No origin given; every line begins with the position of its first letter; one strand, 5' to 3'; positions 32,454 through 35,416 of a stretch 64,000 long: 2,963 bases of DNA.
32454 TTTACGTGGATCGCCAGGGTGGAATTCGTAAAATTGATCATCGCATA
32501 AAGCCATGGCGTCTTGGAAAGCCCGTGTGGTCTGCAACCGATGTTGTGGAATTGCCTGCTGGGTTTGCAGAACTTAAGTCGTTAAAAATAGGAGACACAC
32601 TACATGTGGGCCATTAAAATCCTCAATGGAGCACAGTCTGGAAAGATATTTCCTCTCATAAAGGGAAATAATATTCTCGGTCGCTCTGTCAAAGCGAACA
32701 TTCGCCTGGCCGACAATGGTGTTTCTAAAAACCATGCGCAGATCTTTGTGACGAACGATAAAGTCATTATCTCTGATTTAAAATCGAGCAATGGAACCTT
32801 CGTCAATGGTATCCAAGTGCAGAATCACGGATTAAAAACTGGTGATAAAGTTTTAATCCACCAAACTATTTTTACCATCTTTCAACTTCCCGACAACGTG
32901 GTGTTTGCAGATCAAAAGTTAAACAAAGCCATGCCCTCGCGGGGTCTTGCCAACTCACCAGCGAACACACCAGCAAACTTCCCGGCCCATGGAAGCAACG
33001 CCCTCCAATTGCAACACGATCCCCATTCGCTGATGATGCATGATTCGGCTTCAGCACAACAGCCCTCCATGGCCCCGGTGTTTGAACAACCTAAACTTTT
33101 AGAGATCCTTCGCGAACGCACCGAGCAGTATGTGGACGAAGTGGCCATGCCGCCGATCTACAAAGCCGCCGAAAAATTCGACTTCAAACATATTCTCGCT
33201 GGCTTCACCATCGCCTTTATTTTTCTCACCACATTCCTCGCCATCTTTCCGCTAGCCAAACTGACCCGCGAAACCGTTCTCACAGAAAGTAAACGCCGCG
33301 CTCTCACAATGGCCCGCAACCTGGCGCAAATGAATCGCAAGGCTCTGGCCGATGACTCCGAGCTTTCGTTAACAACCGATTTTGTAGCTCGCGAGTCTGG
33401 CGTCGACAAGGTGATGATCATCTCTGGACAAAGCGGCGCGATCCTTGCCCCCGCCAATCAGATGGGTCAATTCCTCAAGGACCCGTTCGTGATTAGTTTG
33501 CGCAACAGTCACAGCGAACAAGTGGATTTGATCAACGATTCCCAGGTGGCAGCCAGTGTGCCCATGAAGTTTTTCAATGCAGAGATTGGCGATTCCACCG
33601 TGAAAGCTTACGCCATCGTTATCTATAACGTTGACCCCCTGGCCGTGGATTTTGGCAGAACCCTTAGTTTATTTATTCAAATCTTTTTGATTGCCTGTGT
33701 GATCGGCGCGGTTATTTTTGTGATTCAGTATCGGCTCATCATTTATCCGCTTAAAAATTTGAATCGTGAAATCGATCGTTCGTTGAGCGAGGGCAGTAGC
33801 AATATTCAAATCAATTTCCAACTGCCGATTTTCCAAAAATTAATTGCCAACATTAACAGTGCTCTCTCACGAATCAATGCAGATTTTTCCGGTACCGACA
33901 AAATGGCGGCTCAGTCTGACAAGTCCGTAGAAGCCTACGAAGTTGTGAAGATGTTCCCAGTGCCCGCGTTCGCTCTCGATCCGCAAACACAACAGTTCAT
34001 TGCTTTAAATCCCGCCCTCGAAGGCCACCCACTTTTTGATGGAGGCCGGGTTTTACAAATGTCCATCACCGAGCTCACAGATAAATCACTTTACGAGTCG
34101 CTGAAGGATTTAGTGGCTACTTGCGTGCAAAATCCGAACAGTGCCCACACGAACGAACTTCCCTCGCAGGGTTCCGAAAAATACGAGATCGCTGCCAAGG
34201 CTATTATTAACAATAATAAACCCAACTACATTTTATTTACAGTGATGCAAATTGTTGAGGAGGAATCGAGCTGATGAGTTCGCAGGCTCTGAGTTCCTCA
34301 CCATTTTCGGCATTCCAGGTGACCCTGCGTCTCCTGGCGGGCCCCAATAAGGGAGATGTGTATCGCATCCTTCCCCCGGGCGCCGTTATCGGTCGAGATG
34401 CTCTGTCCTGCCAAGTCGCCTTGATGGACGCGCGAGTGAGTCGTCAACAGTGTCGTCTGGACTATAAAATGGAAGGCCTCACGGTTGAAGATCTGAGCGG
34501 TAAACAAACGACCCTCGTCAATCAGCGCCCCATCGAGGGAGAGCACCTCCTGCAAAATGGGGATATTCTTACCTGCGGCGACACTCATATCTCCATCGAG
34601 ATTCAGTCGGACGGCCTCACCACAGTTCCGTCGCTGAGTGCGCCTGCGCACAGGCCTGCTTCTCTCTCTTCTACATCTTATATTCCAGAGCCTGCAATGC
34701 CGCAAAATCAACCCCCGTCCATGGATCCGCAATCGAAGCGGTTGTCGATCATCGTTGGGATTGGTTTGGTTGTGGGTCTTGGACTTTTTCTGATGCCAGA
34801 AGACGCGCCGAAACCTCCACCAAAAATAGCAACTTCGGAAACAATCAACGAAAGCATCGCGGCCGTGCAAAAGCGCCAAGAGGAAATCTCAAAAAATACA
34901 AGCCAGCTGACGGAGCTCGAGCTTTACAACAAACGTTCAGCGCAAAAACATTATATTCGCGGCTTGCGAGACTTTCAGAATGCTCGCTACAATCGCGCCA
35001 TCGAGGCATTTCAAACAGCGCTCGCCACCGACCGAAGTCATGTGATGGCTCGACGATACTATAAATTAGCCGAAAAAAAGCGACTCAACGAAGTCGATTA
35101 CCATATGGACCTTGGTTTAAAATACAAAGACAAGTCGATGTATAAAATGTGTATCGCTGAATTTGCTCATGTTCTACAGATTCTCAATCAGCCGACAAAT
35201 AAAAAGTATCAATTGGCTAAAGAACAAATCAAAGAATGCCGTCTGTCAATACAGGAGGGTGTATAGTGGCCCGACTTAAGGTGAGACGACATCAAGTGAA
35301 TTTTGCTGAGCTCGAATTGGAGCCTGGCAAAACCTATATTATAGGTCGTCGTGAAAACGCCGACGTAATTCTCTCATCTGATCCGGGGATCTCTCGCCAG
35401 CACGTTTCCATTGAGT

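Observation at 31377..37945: Six-gene translationally coupled operon: TadC-like platform + DUF192 + three bitopic FHA proteins (four FHA domains) + PP2C-like protein, with no kinase, ATPase, secretin or pilin nearby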

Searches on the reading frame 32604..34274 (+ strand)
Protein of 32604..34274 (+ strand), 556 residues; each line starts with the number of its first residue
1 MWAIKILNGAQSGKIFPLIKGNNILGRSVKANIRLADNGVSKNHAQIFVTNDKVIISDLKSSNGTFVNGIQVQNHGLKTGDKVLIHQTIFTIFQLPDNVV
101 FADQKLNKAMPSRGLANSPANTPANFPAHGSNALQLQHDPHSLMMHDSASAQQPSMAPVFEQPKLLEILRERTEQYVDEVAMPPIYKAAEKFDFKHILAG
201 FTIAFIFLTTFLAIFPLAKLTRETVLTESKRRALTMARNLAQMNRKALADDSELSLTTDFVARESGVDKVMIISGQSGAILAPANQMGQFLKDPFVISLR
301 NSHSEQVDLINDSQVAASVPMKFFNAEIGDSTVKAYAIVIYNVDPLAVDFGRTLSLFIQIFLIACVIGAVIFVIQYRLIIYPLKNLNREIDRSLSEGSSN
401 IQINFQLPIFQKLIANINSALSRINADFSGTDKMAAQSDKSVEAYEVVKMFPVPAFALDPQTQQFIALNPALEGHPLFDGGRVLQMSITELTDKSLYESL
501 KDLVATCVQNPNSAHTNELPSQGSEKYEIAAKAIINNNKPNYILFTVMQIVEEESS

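Call 5: search_protein_families(library=pfam, proteins=[window:32604-34274:+], max_evalue=0.1)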
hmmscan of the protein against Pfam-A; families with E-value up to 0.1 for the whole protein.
window:32604-34274:+ (556 aa): 4 families
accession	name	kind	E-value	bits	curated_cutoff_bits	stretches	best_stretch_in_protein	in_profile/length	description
PF16697.10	Yop-YscD_cpl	-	5e-16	59.2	33.2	1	5-92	1-90/94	Inner membrane component of T3SS, cytoplasmic domain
PF00498.31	FHA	-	6.2e-16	59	20.7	1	24-85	2-66/67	FHA domain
PF08159.17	NUC153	-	0.016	15.5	20.5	1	449-470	6-27/29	NUC153 domain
PF01169.24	GDT1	-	0.036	14.9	27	0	323-371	7-54/75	Divalent cation/proton antiporter GDT1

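Call 6: search_protein_families(library=ncbifam, proteins=[window:32604-34274:+], max_evalue=0.1)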
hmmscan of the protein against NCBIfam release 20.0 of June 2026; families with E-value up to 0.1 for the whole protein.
window:32604-34274:+ (556 aa): 6 families
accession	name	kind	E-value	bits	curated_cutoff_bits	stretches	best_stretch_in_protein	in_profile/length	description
NF052573.1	HisKinEspAMyxo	equivalog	1.1e-16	60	1400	1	10-109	35-135/755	serine histidine kinase EspA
NF049868.1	FhaB_Rv0019c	equivalog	7.6e-15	55.3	125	1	4-91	69-157/158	FHA domain-containing protein FhaB/FipA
NF033760.1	gliding_GltG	equivalog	3.7e-11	42.3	650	1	25-166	28-170/650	adventurous gliding motility protein GltG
NF041660.2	oxygluDhInhib_OdhI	equivalog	1.9e-08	34.3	200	1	8-86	43-121/130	oxoglutarate dehydrogenase inhibitor Odhl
TIGR02500.1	type_III_yscD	equivalog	2.6e-08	33.2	86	1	2-231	1-161/413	type III secretion system inner membrane ring subunit SctD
NF052403.1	ESX1TransRegEspM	equivalog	0.0007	18.5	550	1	8-85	17-90/367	ESX-1 type VII secretion system transcriptional regulator EspM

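Call 32: find_homologous_proteins(query=window:32604-34274:+, max_evalue=0.00001)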
Query window:32604-34274:+ (556 aa): 161 proteins with E <= 0.00001 among 8000 candidates; the best 120 are listed.
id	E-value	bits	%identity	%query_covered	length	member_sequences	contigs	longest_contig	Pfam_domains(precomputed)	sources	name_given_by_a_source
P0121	0.0e+0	1164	96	100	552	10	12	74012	PF00498.32,PF16697.11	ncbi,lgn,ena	-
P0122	0.0e+0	1108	90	100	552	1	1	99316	PF00498.32,PF16697.11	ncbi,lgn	-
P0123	0.0e+0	1105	90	100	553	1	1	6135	PF00498.32,PF16697.11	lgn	-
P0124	0.0e+0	1092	89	100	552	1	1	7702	PF00498.32,PF16697.11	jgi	jgi:hypothetical protein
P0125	1.2e-292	989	79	100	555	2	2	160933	PF00498.32,PF16697.11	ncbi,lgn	-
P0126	5.9e-292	987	79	100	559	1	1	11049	PF00498.32,PF16697.11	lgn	-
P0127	9.3e-292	986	79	100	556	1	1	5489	PF00498.32,PF16697.11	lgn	-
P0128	6.1e-290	980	79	100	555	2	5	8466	PF00498.32,PF16697.11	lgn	-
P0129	6.1e-281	951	77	100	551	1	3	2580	PF00498.32,PF16697.11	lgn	-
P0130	6.2e-271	918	75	100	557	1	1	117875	PF00498.32,PF16697.11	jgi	jgi:hypothetical protein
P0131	3.8e-270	915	76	100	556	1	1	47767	PF00498.32,PF16697.11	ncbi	-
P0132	1.3e-237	808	65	100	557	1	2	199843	PF00498.32,PF16697.11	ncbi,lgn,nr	ncbi:MAG: FHA domain-containing protein [Bdellovibrionaceae bacterium]|nr:FHA domain-containing prot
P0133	5.1e-231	786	64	99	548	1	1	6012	PF00498.32,PF16697.11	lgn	-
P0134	2.5e-227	774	63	99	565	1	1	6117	PF00498.32,PF16697.11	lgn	-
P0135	1.2e-226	772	64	100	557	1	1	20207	PF00498.32,PF16697.11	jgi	-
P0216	5.4e-78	281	30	100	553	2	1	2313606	PF00498.32,PF16697.11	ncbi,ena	-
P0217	8.0e-78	281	32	100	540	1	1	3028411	PF00498.32,PF16697.11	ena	-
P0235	2.4e-71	259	32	91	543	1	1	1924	PF00498.32,PF16697.11,PF00989.32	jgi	jgi:PAS domain S-box-containing protein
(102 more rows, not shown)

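Call 37: find_encoding_contigs(protein=P0216, flank=8000, max_places=2)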
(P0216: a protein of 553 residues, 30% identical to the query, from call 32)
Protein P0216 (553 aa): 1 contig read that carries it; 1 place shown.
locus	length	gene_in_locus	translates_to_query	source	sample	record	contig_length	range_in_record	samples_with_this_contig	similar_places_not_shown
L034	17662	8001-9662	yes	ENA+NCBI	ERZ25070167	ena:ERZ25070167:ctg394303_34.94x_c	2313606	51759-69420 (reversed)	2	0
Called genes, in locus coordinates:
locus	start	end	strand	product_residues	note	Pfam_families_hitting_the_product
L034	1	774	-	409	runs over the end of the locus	-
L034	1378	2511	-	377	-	-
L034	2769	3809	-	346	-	-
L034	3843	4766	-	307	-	-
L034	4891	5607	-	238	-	-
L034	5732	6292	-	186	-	PF05103:DivIVA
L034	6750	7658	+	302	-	PF00482:T2SSF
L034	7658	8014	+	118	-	PF02643:DUF192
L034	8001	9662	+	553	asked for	PF16697:Yop-YscD_cpl, PF00498:FHA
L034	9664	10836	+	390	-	PF16697:Yop-YscD_cpl, PF00498:FHA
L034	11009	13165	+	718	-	PF16697:Yop-YscD_cpl (weak), PF00498:FHA, PF16697:Yop-YscD_cpl (weak)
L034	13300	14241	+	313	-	-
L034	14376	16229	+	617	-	PF02384:N6_Mtase, PF01170:UPF0020, PF05175:MTS (faint), PF13847:Methyltransf_31, PF07669:Eco57I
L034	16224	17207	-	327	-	PF09567:RE_MamI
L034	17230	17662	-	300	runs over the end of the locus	PF00215:OMPdecase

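Call 38: find_encoding_contigs(protein=P0217, flank=8000, max_places=2)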
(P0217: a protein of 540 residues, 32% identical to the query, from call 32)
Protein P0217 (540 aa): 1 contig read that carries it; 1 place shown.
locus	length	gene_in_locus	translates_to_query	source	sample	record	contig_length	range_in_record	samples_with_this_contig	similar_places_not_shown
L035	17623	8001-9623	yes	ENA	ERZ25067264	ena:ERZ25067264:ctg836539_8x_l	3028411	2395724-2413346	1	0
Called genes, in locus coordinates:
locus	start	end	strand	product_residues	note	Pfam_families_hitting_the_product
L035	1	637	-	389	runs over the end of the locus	-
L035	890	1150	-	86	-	PF05016:ParE_toxin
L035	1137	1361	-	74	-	-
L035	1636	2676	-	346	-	-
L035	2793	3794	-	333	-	-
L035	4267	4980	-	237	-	-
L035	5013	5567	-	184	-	PF05103:DivIVA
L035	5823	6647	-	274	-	PF03807:F420_oxidored, PF14748:P5CR_dimer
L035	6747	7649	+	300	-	PF00482:T2SSF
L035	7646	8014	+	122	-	PF02643:DUF192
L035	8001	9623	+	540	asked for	PF16697:Yop-YscD_cpl, PF00498:FHA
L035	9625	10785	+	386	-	PF16697:Yop-YscD_cpl, PF00498:FHA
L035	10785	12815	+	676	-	PF16697:Yop-YscD_cpl (weak), PF00498:FHA (weak), PF16697:Yop-YscD_cpl, PF00498:FHA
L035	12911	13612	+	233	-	-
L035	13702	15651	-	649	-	PF00884:Sulfatase, PF01663:Phosphodiest (weak)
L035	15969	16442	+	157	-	PF01618:MotA_ExbB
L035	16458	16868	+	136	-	PF02472:ExbD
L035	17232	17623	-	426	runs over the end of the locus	PF00364:Biotin_lipoyl, PF25997:BSH_YhbJ, PF25984:BSH_YknX (faint), PF02817:E3_binding, PF00198:2-oxoacid_dh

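Call 45: predict_structure(alignment_id=A2)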
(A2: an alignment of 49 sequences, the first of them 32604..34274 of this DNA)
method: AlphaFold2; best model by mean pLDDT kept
length: 556 residues; sequences in the alignment: 49
mean_pLDDT: 80.2   pTM: 0.43
mean pLDDT of the five models: 80.2, 79.8, 79.8, 79.3, 77.7
residues with pLDDT >= 90: 197; 70-90: 261; 50-70: 30; < 50: 68
segments of 3 or more residues with pLDDT < 50: 106-162, 430-435, 554-556
pLDDT, mean of each block of 10 residues (from residue 1): 92 92 93 91 95 93 93 94 95 80 48 34 33 32 31 37 68 84 83 89 91 84 87 94 91 87 91 90 88 85 89 91 90 93 72 84 92 91 86 79 78 81 63 54 86 91 89 77 82 86 90 85 78 84 89 55
secondary structure, 60 per line:
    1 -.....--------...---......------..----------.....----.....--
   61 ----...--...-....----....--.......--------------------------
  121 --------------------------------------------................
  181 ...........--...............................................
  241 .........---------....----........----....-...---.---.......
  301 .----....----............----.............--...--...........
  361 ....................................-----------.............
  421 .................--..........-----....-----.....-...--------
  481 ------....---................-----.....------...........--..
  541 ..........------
elements in order: E2-6 E15-17 E21-26 E45-49 E54-58 E65-67 E70-72 E74-77 E82-85 E88-94 H165-191 H194-249 H259-262 E267-274 E279-282 H294-301 E306-309 E314-325 E330-342 H350-396 H408-437 H440-449 E455-458 E464-468 H494-509 E515-519 E526-536 E539-550

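Call 51: fold_search(model_id=the predicted structure, library=pdb)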
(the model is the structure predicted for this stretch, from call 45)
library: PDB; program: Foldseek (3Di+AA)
matches with E <= 10: 1067; with E <= 0.001: 151
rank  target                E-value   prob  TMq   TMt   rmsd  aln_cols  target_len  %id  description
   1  9a5d_A                1.3e-13  1.00  0.34  0.31  12.6       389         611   12  Integrative model of WALK-YYCH by crosslinking MS and deep learning (released 2024-09-18)
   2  3poa_A                6.4e-10  1.00  0.16  0.91   1.4        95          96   33  Structural and functional analysis of phosphothreonine-dependent FHA domain interactions (released 2011-01-26)
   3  3po8                  6.7e-10  1.00  0.16  0.90   1.3        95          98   33  Structural and functional analysis of phosphothreonine-dependent FHA domain interactions (released 2011-01-26)
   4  6i2r_B                8.4e-10  1.00  0.17  0.95   1.0        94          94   28  Crystal structure of the SucA domain of Mycobacterium smegmatis KGD (alpha-ketoglutarate decarboxylase), mutant R802A, (released 2019-05-22)
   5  6i2p_E                1.0e-09  1.00  0.17  0.86   1.5        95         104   29  Crystal structure of the Mycobacterium tuberculosis PknB kinase domain (L33E mutant) in complex with its substrate Gar (released 2019-05-22)
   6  6i2p_D                1.3e-09  1.00  0.17  0.78   1.5        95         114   29  Crystal structure of the Mycobacterium tuberculosis PknB kinase domain (L33E mutant) in complex with its substrate Gar (released 2019-05-22)
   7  3oun_A                1.7e-09  1.00  0.16  0.94   1.2        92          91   33  Crystal structure of the FhaA FHA domain complexed with the intracellular domain of Rv3910 (released 2012-02-08)
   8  8p5r_G                2.3e-09  1.00  0.17  0.91   1.2        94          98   28  Crystal structure of full-length, homohexameric 2-oxoglutarate dehydrogenase KGD from Mycobacterium smegmatis in compl (released 2023-08-16)
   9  7rj3_C                2.8e-09  1.00  0.17  0.89   1.3        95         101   29  Crystal Structure of the Forkhead Associated (FHA) Domain of the Glycogen Accumulation Regulator (GarA) from Mycobacte (released 2021-07-28)
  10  4qcj                  3.9e-09  1.00  0.17  0.89   1.3        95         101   26  Crystal Structure of OdhI from Corynebacterium glutamicum (released 2014-07-02)
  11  7rj3_A                3.9e-09  1.00  0.17  0.85   1.3        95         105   29  Crystal Structure of the Forkhead Associated (FHA) Domain of the Glycogen Accumulation Regulator (GarA) from Mycobacte (released 2021-07-28)
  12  8p5x_G                3.9e-09  1.00  0.17  0.87   1.3        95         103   26  Single particle cryo-EM structure of the complex between Corynebacterium glutamicum homohexameric 2-oxoglutarate dehyd (released 2023-08-16)
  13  6i2q_B                4.7e-09  1.00  0.17  0.92   1.0        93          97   28  Crystal structure of the wild-type SucA domain of Mycobacterium smegmatis KGD (alpha-ketoglutarate decarboxylase), in  (released 2019-05-22)
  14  7rj3_B                4.9e-09  1.00  0.17  0.84   1.6        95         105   29  Crystal Structure of the Forkhead Associated (FHA) Domain of the Glycogen Accumulation Regulator (GarA) from Mycobacte (released 2021-07-28)
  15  6hc1_A                8.6e-09  1.00  0.17  0.85   2.0       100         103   30  Bdellovibrio bacteriovorus DgcB FHA in complex with phosphorylated N-terminal peptide (released 2019-08-28)
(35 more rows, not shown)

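Call 63: search_protein_families(library=pfam, proteins=[L034:13300-14241:+], max_evalue=0.001)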
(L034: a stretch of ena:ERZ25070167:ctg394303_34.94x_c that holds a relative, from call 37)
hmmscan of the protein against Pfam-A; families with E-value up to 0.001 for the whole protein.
L034:13300-14241:+ (313 aa): 0 families

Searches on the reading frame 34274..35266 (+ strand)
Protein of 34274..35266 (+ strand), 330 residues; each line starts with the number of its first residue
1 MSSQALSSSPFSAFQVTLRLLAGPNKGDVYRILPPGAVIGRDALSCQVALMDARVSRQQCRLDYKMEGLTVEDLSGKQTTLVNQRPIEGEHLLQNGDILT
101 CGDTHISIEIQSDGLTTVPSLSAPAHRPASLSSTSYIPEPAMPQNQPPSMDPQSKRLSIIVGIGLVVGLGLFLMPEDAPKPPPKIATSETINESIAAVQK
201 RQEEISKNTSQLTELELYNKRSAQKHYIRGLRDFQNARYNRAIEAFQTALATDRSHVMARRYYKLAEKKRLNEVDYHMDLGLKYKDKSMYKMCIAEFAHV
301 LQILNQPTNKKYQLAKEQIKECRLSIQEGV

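Call 5: search_protein_families(library=pfam, proteins=[window:34274-35266:+], max_evalue=0.1)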
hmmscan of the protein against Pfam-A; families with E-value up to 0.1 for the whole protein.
window:34274-35266:+ (330 aa): 3 families
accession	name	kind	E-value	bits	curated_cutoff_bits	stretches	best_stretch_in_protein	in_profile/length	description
PF16697.10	Yop-YscD_cpl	-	1.3e-14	54.6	33.2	1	19-108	1-90/94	Inner membrane component of T3SS, cytoplasmic domain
PF00498.31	FHA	-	2.4e-13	50.7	20.7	1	38-101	2-66/67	FHA domain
PF07719.23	TPR_2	-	0.025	15.1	27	1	225-254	3-32/34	Tetratricopeptide repeat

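Call 6: search_protein_families(library=ncbifam, proteins=[window:34274-35266:+], max_evalue=0.1)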
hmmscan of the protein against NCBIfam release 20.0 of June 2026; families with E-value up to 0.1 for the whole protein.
window:34274-35266:+ (330 aa): 7 families
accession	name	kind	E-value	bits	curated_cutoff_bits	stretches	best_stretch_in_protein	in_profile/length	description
NF049868.1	FhaB_Rv0019c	equivalog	8.3e-07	29.2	125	1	15-107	66-157/158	FHA domain-containing protein FhaB/FipA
TIGR02500.1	type_III_yscD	equivalog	8.8e-06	24.9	86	1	18-105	3-89/413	type III secretion system inner membrane ring subunit SctD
NF033760.1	gliding_GltG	equivalog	0.0003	19.5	650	1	39-196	28-166/650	adventurous gliding motility protein GltG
NF041660.2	oxygluDhInhib_OdhI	equivalog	0.00051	19.9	200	1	21-102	42-121/130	oxoglutarate dehydrogenase inhibitor Odhl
TIGR02917.1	PEP_TPR_lipo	equivalog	0.00071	17.6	312.2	1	202-262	240-300/899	XrtA/PEP-CTERM system TPR-repeat protein PrsT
TIGR04110.1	heme_HutZ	equivalog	0.012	15.4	225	1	188-231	103-146/168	heme utilization protein HutZ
NF053607.1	CHU_0125_OmpA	equivalog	0.026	13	620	1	221-321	17-112/639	CHU_0125 family OmpA-like outer membrane integrity protein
